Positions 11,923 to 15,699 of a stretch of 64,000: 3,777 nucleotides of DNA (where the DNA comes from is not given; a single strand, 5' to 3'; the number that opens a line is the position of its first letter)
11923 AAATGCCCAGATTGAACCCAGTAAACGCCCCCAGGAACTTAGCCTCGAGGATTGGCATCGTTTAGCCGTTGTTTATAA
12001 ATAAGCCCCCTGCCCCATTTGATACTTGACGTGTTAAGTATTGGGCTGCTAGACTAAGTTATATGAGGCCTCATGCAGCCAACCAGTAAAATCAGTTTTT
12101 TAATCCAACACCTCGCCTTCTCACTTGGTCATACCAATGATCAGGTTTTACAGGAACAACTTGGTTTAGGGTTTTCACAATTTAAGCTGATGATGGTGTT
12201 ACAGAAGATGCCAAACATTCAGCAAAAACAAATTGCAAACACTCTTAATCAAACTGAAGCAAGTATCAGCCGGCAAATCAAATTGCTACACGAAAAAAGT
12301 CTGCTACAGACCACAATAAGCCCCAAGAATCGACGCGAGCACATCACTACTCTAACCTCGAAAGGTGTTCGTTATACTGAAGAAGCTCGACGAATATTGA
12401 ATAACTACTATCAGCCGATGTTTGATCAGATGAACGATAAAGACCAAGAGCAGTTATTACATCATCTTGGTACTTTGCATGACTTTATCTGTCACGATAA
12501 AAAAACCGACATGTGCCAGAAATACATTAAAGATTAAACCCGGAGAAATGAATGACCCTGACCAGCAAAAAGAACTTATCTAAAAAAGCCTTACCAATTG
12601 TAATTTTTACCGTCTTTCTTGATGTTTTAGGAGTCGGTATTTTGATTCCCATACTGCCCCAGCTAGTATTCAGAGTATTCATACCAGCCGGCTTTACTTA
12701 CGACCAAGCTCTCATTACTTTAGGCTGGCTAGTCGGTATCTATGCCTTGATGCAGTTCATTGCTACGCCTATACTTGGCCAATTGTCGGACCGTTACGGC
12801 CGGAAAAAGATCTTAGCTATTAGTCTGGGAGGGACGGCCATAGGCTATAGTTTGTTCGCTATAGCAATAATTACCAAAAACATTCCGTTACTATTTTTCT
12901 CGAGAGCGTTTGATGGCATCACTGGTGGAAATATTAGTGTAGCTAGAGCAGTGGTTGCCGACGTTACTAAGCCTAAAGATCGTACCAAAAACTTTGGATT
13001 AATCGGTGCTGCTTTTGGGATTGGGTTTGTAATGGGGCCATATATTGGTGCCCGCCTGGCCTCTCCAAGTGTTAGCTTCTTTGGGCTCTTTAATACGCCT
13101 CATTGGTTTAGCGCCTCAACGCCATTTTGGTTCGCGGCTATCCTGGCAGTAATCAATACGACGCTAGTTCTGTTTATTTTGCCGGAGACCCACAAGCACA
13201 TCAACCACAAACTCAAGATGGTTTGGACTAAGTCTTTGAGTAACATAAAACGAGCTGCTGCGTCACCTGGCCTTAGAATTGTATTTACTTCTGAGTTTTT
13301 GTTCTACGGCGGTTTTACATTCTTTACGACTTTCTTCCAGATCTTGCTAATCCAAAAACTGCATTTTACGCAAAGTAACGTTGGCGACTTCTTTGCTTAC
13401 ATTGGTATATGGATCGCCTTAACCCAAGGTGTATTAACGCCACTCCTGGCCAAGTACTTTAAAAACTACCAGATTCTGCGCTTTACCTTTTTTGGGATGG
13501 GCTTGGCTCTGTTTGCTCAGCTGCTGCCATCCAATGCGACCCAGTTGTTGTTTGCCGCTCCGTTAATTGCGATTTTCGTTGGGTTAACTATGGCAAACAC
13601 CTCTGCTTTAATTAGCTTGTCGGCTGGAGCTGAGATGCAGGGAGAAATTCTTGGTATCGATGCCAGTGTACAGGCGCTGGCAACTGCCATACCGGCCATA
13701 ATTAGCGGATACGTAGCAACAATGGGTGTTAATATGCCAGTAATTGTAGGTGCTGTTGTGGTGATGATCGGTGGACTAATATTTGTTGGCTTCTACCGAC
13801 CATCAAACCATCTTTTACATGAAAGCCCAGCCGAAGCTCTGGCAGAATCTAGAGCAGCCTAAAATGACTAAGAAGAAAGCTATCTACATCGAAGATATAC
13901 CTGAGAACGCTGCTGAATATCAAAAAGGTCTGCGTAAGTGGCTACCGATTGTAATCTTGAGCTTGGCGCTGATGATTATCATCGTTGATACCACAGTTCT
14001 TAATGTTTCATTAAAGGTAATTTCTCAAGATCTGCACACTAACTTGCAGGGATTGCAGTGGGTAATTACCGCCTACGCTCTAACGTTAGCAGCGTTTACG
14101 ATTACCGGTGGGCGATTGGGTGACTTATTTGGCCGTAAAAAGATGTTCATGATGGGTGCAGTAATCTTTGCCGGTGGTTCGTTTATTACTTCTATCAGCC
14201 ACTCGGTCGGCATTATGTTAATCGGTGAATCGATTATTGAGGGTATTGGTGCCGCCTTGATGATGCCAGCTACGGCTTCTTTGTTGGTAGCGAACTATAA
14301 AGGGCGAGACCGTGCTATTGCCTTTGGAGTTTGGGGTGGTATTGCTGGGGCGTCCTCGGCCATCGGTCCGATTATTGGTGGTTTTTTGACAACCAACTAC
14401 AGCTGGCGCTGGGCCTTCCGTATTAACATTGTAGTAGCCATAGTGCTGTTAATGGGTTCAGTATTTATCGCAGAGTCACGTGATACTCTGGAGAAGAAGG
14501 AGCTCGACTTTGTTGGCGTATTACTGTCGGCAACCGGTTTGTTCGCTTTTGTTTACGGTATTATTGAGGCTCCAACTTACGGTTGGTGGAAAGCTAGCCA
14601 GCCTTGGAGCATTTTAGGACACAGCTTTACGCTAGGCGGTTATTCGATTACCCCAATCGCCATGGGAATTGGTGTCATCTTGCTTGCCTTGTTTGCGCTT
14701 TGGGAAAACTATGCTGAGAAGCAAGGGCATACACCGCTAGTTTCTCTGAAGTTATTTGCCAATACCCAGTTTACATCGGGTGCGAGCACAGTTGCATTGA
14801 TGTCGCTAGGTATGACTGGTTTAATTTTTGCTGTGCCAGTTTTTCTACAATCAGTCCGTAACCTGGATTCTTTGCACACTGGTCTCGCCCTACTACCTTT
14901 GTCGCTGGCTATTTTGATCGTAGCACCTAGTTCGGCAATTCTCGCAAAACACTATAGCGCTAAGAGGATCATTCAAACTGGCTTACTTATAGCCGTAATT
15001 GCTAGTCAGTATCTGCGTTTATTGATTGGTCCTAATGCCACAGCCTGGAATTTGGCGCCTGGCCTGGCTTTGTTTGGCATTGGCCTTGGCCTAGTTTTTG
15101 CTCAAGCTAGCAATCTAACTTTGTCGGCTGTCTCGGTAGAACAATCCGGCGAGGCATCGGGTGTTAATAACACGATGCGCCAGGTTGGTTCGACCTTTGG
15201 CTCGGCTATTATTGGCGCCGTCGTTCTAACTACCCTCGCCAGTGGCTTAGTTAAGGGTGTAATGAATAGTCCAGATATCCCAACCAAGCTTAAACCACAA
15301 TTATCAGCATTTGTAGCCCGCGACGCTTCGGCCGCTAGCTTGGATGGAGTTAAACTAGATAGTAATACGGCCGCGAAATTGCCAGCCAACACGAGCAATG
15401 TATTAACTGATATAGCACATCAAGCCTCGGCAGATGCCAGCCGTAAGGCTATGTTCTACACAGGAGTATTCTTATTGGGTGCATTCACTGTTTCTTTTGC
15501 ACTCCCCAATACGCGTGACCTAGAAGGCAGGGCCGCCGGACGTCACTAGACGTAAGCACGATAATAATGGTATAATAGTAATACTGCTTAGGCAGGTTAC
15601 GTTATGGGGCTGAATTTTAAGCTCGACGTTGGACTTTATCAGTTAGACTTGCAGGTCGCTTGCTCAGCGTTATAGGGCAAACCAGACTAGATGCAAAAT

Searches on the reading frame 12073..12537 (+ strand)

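Call 6: search_protein_families(library=pfam, proteins=[window:12073-12537:+], max_evalue=0.01)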
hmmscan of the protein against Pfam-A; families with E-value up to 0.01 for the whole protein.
window:12073-12537:+ (154 aa): 7 families
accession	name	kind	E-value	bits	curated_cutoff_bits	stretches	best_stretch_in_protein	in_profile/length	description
PF01047.28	MarR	-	2.6e-08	34.1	24.6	1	35-89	4-58/59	MarR family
PF12802.13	MarR_2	-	4.7e-08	33.5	27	1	31-88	2-60/61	MarR family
PF13601.12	HTH_34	-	1.8e-06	28.5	27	1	37-112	3-79/80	Winged helix DNA-binding domain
PF13463.12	HTH_27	-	3.5e-05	24.4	22.2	1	52-98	22-68/68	Winged helix DNA-binding domain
PF08279.18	HTH_11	-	0.00056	20.2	25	1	37-75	3-42/55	HTH domain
PF13412.12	HTH_24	-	0.002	18.1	21.9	1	37-75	6-44/48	Winged helix-turn-helix DNA-binding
PF21715.3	CggR_N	-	0.0027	17.8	30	0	37-81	6-50/71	CggR N-terminal DNA binding domain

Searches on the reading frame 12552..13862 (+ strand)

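Call 6: search_protein_families(library=pfam, proteins=[window:12552-13862:+], max_evalue=0.01)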
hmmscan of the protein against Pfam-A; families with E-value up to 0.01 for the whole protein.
window:12552-13862:+ (436 aa): 2 families
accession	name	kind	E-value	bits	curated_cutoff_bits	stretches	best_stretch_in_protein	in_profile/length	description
PF07690.21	MFS_1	-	4.6e-47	161.1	33.4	2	18-380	2-345/347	Major Facilitator Superfamily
PF00083.30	Sugar_tr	-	7.1e-10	38.8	22.3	1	53-216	44-197/452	Sugar (and other) transporter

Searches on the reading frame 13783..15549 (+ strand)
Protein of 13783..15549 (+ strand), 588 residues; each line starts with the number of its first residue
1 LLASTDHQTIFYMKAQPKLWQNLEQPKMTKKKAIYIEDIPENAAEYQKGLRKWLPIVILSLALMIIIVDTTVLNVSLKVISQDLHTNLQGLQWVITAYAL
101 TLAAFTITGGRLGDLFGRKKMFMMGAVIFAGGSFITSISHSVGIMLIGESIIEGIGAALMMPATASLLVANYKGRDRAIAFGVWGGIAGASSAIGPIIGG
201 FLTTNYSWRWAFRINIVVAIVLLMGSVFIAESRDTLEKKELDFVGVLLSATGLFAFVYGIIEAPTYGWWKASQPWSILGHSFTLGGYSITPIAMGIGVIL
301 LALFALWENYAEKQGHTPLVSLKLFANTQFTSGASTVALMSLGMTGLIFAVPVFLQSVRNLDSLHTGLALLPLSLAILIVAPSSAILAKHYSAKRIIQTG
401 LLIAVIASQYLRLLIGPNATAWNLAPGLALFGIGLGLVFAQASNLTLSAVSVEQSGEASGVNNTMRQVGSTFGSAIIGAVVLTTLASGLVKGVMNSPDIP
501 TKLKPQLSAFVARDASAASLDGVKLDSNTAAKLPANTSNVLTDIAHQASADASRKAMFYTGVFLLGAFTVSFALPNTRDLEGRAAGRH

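Call 6: search_protein_families(library=pfam, proteins=[window:13783-15549:+], max_evalue=0.01)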
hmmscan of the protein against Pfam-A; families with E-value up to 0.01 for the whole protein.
window:13783-15549:+ (588 aa): 2 families
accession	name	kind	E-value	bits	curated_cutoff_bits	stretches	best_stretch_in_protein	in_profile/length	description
PF07690.21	MFS_1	-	6.7e-51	173.7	33.4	1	59-473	1-346/347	Major Facilitator Superfamily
PF00083.30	Sugar_tr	-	3.4e-07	29.9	22.3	1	93-232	50-194/452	Sugar (and other) transporter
